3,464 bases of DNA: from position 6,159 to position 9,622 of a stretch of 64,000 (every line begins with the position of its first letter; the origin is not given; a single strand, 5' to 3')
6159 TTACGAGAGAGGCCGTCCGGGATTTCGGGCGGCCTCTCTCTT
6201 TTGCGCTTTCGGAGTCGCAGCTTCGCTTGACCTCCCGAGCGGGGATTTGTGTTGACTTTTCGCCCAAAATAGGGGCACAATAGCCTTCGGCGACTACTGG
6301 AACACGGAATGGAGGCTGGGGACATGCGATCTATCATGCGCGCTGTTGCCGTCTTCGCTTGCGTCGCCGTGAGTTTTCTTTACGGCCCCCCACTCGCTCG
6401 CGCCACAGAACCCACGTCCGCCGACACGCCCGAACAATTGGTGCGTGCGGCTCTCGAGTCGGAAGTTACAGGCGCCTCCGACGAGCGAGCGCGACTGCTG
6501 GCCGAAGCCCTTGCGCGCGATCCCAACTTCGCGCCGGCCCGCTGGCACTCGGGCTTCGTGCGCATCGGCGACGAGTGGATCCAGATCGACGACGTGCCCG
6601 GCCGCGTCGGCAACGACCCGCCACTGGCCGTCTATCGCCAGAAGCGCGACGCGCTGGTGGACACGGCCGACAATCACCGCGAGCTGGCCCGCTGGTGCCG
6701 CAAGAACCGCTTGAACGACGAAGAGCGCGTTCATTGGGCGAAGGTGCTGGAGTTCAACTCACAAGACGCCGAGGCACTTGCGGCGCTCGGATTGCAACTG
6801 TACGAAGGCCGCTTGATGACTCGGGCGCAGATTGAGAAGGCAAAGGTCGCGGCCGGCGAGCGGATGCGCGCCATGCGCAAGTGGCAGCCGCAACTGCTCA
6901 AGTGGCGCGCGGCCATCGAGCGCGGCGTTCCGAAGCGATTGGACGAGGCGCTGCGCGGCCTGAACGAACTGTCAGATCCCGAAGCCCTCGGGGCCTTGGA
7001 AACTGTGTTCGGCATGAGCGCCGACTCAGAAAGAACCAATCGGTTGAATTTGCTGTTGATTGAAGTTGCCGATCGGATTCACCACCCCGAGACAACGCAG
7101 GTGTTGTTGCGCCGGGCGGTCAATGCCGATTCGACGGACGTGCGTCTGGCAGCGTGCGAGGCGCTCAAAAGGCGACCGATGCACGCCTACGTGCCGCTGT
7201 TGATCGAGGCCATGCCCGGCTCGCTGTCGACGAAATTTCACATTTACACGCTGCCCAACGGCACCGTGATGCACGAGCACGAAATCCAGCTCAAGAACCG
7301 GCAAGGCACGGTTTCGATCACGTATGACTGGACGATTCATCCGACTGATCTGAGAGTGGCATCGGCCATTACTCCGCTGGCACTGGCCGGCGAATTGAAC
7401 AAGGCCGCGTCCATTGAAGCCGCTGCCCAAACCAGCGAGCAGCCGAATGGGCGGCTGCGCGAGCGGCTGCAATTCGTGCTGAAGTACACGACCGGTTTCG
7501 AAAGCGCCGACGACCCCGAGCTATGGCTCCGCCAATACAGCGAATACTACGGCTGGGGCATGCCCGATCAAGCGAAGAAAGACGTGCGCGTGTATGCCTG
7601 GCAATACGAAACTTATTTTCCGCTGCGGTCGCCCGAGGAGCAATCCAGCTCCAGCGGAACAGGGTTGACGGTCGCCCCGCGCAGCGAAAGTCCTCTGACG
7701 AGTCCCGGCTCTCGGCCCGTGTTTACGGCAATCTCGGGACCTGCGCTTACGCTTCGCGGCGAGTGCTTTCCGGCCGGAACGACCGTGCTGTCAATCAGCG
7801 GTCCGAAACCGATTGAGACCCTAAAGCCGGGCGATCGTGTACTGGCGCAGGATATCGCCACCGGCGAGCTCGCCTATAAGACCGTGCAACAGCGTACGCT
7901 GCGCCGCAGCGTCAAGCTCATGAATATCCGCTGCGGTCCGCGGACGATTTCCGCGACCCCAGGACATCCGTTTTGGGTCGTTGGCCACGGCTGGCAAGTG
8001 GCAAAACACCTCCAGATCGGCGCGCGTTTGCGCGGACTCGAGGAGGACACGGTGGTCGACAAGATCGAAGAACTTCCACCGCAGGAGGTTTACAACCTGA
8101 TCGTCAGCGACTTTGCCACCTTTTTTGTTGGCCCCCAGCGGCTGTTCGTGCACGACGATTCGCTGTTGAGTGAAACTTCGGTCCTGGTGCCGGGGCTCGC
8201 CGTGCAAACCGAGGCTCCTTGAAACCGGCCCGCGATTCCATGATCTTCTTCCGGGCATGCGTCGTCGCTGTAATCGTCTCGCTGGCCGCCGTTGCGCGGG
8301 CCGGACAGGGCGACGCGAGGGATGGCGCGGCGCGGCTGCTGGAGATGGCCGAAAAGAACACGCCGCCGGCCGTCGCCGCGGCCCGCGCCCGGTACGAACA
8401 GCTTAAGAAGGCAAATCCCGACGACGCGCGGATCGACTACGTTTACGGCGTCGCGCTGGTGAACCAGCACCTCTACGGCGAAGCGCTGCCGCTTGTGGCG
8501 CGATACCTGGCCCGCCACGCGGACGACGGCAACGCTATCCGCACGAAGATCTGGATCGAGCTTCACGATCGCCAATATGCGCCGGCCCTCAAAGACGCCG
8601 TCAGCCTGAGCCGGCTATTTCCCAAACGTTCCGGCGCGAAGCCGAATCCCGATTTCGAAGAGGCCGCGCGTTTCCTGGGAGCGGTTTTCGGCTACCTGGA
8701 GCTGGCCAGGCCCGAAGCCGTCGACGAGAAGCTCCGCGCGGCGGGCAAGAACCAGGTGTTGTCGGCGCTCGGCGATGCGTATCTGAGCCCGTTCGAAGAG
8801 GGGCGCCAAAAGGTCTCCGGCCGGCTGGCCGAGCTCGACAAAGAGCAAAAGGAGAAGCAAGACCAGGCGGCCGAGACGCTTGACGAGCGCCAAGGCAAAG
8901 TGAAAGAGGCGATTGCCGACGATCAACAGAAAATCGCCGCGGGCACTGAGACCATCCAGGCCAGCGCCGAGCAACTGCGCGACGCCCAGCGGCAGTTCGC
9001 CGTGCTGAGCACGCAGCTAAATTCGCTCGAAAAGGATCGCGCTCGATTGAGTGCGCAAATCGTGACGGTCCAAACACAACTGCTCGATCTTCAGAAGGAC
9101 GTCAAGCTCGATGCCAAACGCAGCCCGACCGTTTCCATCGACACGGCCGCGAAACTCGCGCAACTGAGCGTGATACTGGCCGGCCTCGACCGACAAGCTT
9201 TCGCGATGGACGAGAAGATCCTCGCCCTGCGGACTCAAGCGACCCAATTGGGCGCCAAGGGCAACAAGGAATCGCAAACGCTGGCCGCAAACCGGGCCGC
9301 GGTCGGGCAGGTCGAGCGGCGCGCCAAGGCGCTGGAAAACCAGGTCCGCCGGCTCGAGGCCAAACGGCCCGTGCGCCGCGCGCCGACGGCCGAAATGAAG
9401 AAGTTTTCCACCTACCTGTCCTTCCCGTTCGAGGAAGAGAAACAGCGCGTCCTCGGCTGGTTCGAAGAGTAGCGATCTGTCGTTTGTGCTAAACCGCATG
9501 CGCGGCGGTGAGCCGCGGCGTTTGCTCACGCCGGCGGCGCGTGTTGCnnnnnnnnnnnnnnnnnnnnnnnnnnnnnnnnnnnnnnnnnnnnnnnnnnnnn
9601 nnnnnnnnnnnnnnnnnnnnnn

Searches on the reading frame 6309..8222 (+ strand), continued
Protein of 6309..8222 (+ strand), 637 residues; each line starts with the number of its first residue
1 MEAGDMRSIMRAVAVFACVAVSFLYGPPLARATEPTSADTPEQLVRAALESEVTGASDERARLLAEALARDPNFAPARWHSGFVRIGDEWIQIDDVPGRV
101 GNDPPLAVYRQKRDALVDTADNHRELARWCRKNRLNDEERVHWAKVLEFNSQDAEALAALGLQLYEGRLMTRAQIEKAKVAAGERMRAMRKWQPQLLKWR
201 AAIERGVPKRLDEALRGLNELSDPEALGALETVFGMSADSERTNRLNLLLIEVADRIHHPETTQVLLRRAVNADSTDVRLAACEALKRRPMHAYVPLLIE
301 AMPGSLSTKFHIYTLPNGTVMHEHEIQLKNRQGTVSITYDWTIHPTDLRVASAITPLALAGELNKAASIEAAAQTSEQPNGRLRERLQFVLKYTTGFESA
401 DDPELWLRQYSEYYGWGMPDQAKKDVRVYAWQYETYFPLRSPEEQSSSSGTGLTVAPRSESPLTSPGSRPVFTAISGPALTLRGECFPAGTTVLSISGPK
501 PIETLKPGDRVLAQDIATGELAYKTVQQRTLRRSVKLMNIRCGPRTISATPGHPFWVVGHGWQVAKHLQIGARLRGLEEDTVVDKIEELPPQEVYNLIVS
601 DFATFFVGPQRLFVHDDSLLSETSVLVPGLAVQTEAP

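Call 36: fold_search(model_id=the predicted structure, library=pdb)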
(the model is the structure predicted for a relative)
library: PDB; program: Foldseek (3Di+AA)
matches with E <= 10: 1202; with E <= 0.001: 39
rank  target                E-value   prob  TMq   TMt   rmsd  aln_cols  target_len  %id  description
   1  2lwy_MODEL_1_A        1.0e-11  1.00  0.20  0.89   1.5       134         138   36  Solution Structure of Bacterial Intein-Like domain from Clostridium thermocellum (released 2013-05-08)
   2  6y75_B                4.2e-09  1.00  0.21  0.82   2.3       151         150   19  BIL2 domain from T.thermophila BUBL1 locus (C1A-N143A) (released 2021-02-03)
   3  6y75_A                6.8e-09  1.00  0.21  0.81   2.4       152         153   19  BIL2 domain from T.thermophila BUBL1 locus (C1A-N143A) (released 2021-02-03)
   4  6tmm_AAA              1.7e-08  1.00  0.20  0.78   1.8       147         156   18  BIL2 domain from T.thermophila BUBL1 locus (C1A-N143A) (released 2020-12-16)
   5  6tmm_BBB              4.2e-08  1.00  0.20  0.77   2.4       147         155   18  BIL2 domain from T.thermophila BUBL1 locus (C1A-N143A) (released 2020-12-16)
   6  6frg                  4.4e-08  1.00  0.20  0.77   3.6       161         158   17  Crystal structure of G-1F mutant of Ssp DnaB Mini-Intein variant M86 (released 2019-01-30)
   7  6fre                  4.4e-08  1.00  0.20  0.76   3.6       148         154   20  Crystal structure of G-1F/H73A mutant of Ssp DnaB Mini-Intein variant M86 (released 2019-01-30)
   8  6frh_B                4.6e-08  1.00  0.20  0.80   2.8       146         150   18  Crystal structure of Ssp DnaB Mini-Intein variant M86 (released 2019-01-30)
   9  6frh_A                5.1e-08  1.00  0.20  0.74   2.5       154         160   19  Crystal structure of Ssp DnaB Mini-Intein variant M86 (released 2019-01-30)
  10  1mi8                  5.4e-08  1.00  0.20  0.86   1.9       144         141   18  2.0 Angstrom crystal structure of a DnaB intein from Synechocystis sp. PCC 6803 (released 2003-08-19)
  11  4o1r                  6.9e-08  1.00  0.20  0.83   2.3       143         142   23  Crystal structure of NpuDnaB intein (released 2014-03-19)
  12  2imz_B                1.1e-07  1.00  0.18  0.76   2.7       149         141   24  Crystal structure of Mtu recA intein splicing domain (released 2007-05-01)
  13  3ifj_A                1.5e-07  1.00  0.18  0.75   2.7       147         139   25  Crystal structure of Mtu recA intein, splicing domain (released 2009-10-06)
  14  8ubs_A                2.6e-07  1.00  0.20  0.79   2.4       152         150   18  Crystal structure of NrdJ-1 split intein fusion (released 2024-10-09)
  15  5i0a                  3.0e-07  1.00  0.19  0.77   2.6       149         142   23  RecA mini intein in complex with cisplatin (released 2016-09-21)
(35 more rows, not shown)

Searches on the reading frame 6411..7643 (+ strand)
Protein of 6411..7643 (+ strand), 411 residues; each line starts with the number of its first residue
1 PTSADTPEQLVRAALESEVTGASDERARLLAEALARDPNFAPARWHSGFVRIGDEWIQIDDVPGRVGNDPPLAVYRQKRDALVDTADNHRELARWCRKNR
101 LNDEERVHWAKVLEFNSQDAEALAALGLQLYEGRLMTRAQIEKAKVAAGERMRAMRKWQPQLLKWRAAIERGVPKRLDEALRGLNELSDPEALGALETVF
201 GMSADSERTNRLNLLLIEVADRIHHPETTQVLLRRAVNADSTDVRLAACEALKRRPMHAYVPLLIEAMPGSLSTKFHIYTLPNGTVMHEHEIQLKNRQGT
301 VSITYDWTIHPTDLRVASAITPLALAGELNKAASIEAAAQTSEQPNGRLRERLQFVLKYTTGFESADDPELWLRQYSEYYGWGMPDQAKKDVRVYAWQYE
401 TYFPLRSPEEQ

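Call 73: search_protein_representatives(protein=window:6411-7643:+)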
Query: 411 residues. Proteins with E-value up to 0.001 (for the whole library): 2151; up to 1e-10: 1358; up to 1e-30: 319. The best 150 are listed.
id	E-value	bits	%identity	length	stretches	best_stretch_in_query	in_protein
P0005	9.3e-145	498.8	55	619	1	3-408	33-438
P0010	3.8e-127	440.8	53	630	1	6-411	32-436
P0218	7.9e-124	429.8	51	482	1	4-403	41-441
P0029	2.7e-123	428.1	52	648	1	2-411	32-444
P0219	5.7e-106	371.0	47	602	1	7-389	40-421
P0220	9.7e-105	367.0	56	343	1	25-319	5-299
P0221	9.6e-102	357.1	45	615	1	2-399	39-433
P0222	2.2e-100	352.6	44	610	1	4-404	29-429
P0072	4.1e-94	332.0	47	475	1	50-392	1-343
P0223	1.2e-93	330.4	43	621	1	3-392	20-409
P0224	1.6e-93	330.0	43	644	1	1-404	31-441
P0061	2.6e-93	329.3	46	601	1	4-396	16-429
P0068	1.3e-89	317.2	50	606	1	2-310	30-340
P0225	1.2e-87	310.7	44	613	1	6-379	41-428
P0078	1.7e-85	303.6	54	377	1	12-291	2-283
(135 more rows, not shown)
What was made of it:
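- There are 2,151 clusters at 50% identity, and nearly all full-length hits are 570-650 aa (call 73).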

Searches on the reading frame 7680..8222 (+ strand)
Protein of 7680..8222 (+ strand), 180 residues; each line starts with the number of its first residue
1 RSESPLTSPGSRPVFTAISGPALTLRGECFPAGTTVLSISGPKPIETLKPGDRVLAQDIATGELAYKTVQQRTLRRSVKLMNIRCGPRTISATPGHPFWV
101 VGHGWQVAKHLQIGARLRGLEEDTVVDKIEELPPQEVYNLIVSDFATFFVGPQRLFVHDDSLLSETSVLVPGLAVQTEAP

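Call 38: search_solved_structures(query=window:7680-8222:+, max_evalue=0.01, show_alignments=3)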
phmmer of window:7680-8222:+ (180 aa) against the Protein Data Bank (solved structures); distinct sequences matched with E-value up to 0.01: 2.
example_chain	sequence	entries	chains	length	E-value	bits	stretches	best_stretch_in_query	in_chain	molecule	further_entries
2lwy_A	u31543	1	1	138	8.6e-19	71.2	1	29-159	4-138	BACTERIAL INTEIN-LIKE DOMAIN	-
8w20_A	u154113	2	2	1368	2.1e-09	40.7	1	23-159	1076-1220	Intein C-terminal splicing domain-containing protein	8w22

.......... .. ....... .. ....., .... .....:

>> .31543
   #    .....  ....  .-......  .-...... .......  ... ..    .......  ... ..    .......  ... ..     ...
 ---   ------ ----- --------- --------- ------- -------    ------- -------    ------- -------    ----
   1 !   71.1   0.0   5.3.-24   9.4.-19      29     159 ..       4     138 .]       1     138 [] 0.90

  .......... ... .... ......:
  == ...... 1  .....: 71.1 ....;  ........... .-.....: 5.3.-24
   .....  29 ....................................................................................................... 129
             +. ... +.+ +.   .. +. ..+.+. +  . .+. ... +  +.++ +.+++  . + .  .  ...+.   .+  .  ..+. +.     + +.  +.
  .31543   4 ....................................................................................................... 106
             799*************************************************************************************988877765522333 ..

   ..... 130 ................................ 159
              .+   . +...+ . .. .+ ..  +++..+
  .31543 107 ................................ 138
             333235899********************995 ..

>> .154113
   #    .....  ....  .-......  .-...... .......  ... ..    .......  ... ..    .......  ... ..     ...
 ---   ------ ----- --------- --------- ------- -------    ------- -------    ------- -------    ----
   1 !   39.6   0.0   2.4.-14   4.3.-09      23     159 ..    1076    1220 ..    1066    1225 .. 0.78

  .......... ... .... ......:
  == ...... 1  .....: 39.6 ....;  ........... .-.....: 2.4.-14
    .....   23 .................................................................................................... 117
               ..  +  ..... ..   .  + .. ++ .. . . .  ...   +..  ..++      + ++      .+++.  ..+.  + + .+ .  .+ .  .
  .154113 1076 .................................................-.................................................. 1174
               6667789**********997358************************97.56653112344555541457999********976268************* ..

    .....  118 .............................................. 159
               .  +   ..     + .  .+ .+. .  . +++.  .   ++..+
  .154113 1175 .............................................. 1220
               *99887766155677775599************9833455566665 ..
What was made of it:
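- A second PDB relative is a 1,368-aa 'intein C-terminal splicing domain-containing protein' (8W20; E 2e-9, call 38).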

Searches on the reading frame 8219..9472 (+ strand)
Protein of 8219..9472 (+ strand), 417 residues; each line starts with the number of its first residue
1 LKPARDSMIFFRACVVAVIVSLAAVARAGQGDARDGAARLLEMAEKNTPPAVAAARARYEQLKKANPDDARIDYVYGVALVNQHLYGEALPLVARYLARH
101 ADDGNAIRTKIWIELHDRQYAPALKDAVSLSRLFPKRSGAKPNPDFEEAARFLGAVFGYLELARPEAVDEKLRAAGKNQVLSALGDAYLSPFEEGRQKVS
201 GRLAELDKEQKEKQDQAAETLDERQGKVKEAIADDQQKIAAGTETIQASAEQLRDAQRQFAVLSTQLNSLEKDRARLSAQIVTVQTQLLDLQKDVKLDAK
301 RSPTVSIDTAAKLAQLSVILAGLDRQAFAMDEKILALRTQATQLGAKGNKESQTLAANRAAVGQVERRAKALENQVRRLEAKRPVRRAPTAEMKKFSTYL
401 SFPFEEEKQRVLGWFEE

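Call 3: search_protein_families(library=pfam, proteins=[window:8219-9472:+], max_evalue=0.01)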
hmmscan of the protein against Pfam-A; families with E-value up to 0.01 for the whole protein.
window:8219-9472:+ (417 aa): 4 families
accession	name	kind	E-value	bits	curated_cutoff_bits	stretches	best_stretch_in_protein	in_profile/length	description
PF13432.12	TPR_16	-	0.00089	20.1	32.7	1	53-103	14-64/65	Tetratricopeptide repeat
PF08614.16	ATG16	-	0.0047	17.6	33.7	0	306-380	76-150/200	Autophagy protein 16 (ATG16)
PF14559.12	TPR_19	-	0.0088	16.8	25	1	53-106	8-60/68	Tetratricopeptide repeat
PF24627.1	PUMA_CC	-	0.0089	16.5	30.1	1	246-295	3-52/74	PUMA coiled-coil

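Call 4: search_protein_families(library=ncbifam, proteins=[window:8219-9472:+], max_evalue=0.01)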
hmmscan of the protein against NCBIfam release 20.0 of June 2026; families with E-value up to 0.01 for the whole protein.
window:8219-9472:+ (417 aa): 3 families
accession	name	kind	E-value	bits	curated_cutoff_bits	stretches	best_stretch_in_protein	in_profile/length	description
TIGR02168.1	SMC_prok_B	equivalog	1.5e-06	26.2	567.35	1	192-386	237-426/1181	chromosome segregation protein SMC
TIGR02169.1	SMC_prok_A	equivalog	9.5e-06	23.6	729.4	1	189-311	801-929/1165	chromosome segregation protein SMC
TIGR04523.1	Mplasa_alph_rch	subfamily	0.00038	18.5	270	1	206-382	114-296/745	helix-rich protein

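Call 5: search_protein_families(library=padloc, proteins=[window:8219-9472:+], max_evalue=0.01)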
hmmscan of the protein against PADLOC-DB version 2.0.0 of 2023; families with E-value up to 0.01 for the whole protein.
window:8219-9472:+ (417 aa): 4 families
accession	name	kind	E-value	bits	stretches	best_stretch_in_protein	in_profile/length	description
PDLC00580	JetC3|JetC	-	0.00015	18.2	1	195-394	257-450/1068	DUF3584 domain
PDLC00550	JetC2|JetC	-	0.0016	14.2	1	192-375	296-478/1355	DUF3584 domain; MukB-like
PDLC00582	JetC3|JetC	-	0.0031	13.4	1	194-383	379-558/1472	DUF3584 domain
PDLC00581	JetC3|JetC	-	0.0039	13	1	196-383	401-585/1473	DUF3584 domain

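Call 50: find_homologous_proteins(query=window:8219-9472:+)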
Query window:8219-9472:+ (417 aa): 16 proteins with E <= 0.001 among 8000 candidates.
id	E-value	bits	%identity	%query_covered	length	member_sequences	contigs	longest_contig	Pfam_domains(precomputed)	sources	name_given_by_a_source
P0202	6.4e-224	761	90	97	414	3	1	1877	-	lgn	-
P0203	2.1e-165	569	69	98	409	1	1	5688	-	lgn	-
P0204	1.6e-163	563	68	97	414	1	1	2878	-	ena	-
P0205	1.4e-128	448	56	91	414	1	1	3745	PF14559.13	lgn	-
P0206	9.5e-93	330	43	97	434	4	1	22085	-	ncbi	-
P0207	9.6e-90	320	46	98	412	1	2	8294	-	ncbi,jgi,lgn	jgi:hypothetical protein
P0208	3.8e-86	308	39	97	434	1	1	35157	-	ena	-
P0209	6.1e-86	307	42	98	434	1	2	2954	-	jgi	jgi:hypothetical protein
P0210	6.1e-85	304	43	98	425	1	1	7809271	-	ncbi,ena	-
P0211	1.8e-83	299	44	87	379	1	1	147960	-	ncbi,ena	-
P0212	9.3e-81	290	39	98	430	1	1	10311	-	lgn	-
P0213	5.5e-78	281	41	97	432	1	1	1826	-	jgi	jgi:hypothetical protein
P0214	4.0e-73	265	40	93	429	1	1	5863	-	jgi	jgi:hypothetical protein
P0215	1.4e-72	263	40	90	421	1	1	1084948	PF13432.13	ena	-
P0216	2.7e-71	259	37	92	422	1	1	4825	-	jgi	jgi:hypothetical protein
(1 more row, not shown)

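Call 62: predict_structure(alignment_id=A4)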
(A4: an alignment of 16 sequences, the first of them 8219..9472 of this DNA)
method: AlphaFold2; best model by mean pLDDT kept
length: 417 residues; sequences in the alignment: 16
mean_pLDDT: 86.8   pTM: 0.62
mean pLDDT of the five models: 86.8, 84.8, 83.7, 82.1, 81.5
residues with pLDDT >= 90: 273; 70-90: 92; 50-70: 39; < 50: 13
segments of 3 or more residues with pLDDT < 50: 1-5, 22-29
pLDDT, mean of each block of 10 residues (from residue 1): 48 58 48 83 90 93 91 96 95 95 94 96 95 79 88 97 92 94 91 96 92 88 91 93 91 91 93 94 90 64 68 89 93 94 90 92 93 89 71 89 92 83
secondary structure, 60 per line:
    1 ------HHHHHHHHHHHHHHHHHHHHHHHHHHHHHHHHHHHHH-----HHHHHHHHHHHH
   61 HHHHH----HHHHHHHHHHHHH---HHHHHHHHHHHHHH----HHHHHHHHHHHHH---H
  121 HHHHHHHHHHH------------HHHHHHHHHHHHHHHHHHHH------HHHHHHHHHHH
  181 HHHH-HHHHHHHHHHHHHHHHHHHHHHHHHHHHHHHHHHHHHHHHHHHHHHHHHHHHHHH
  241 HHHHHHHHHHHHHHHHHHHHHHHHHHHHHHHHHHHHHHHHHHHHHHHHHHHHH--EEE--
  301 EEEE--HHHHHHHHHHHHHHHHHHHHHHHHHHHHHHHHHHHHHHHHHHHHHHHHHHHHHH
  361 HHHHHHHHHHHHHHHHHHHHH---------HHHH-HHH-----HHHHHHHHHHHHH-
elements in order: H7-43 H49-65 H70-82 H86-99 H104-116 H120-131 H144-163 H170-184 H186-293 E296-298 E301-304 H307-381 H391-394 H404-416
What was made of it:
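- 8219..9472 (+): Secreted TPR plus antiparallel coiled-coil partner protein (417 aa). It has a conserved C-terminal motif, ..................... AF2 pLDDT 86.8, with TPR-like helices at 49-184 and a helix hairpin at 186-293 / 307-381 (call 62).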

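Call 66: fold_search(model_id=the predicted structure, library=pdb)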
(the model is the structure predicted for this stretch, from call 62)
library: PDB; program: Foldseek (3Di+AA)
matches with E <= 10: 1270; with E <= 0.001: 0
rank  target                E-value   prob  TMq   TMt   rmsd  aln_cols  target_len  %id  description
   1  2c0l_A                1.2e-02  0.99  0.23  0.31  49.9       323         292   17  TPR DOMAIN OF HUMAN PEX5P IN COMPLEX WITH HUMAN MSCP2 (released 2006-11-15)
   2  3asf_A                1.3e-02  1.00  0.24  0.50   9.0       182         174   18  MamA MSR-1 C2 (released 2011-07-20)
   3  2y4t_A                1.4e-02  0.95  0.24  0.24  48.9       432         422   15  Crystal structure of the human co-chaperone P58(IPK) (released 2011-08-10)
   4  5lfm_B                1.8e-02  1.00  0.24  0.52   7.8       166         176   18  MamA RS-1 ArsTM double mutant (released 2017-08-02)
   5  5lfm_A                1.8e-02  1.00  0.24  0.51   7.8       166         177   18  MamA RS-1 ArsTM double mutant (released 2017-08-02)
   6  5lfm_F                1.8e-02  1.00  0.24  0.51   7.9       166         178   18  MamA RS-1 ArsTM double mutant (released 2017-08-02)
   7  8far_A                2.1e-02  1.00  0.24  0.65   4.4       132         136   17  Accurate computational design of genetically encoded 3D protein crystals (released 2023-11-01)
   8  2fo7                  2.2e-02  1.00  0.24  0.64   4.6       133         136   17  Crystal structure of an 8 repeat consensus TPR superhelix (trigonal crystal form) (released 2006-03-07)
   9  9rtt_Q                2.3e-02  0.98  0.24  0.13  43.6       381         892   14  Activated Elongation Complex with IWS1 and ELOF1 (released 2025-09-03)
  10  8cus_A                2.7e-02  1.00  0.24  0.66   4.0       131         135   18  Accurate computational design of genetically encoded 3D protein crystals (released 2023-11-01)
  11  5lfl_A                2.7e-02  1.00  0.24  0.51  10.6       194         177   18  MamA RS-1 ArsTM double mutant (released 2017-08-02)
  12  9qhc_B                2.9e-02  0.99  0.24  0.35  43.3       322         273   15  Crystal structure of 8-repeat CTPR protein with eliminated coordination sites (released 2025-10-22)
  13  4kyo_D                2.9e-02  0.99  0.23  0.32  49.7       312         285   14  Alanine-glyoxylate aminotransferase variant K390A in complex with the TPR domain of human Pex5p (released 2014-11-19)
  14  9qhc_A                3.1e-02  0.99  0.26  0.37  39.2       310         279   16  Crystal structure of 8-repeat CTPR protein with eliminated coordination sites (released 2025-10-22)
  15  3ieg_A                3.1e-02  0.93  0.23  0.27  39.6       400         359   14  Crystal Structure of P58(IPK) TPR Domain at 2.5 A (released 2010-03-31)
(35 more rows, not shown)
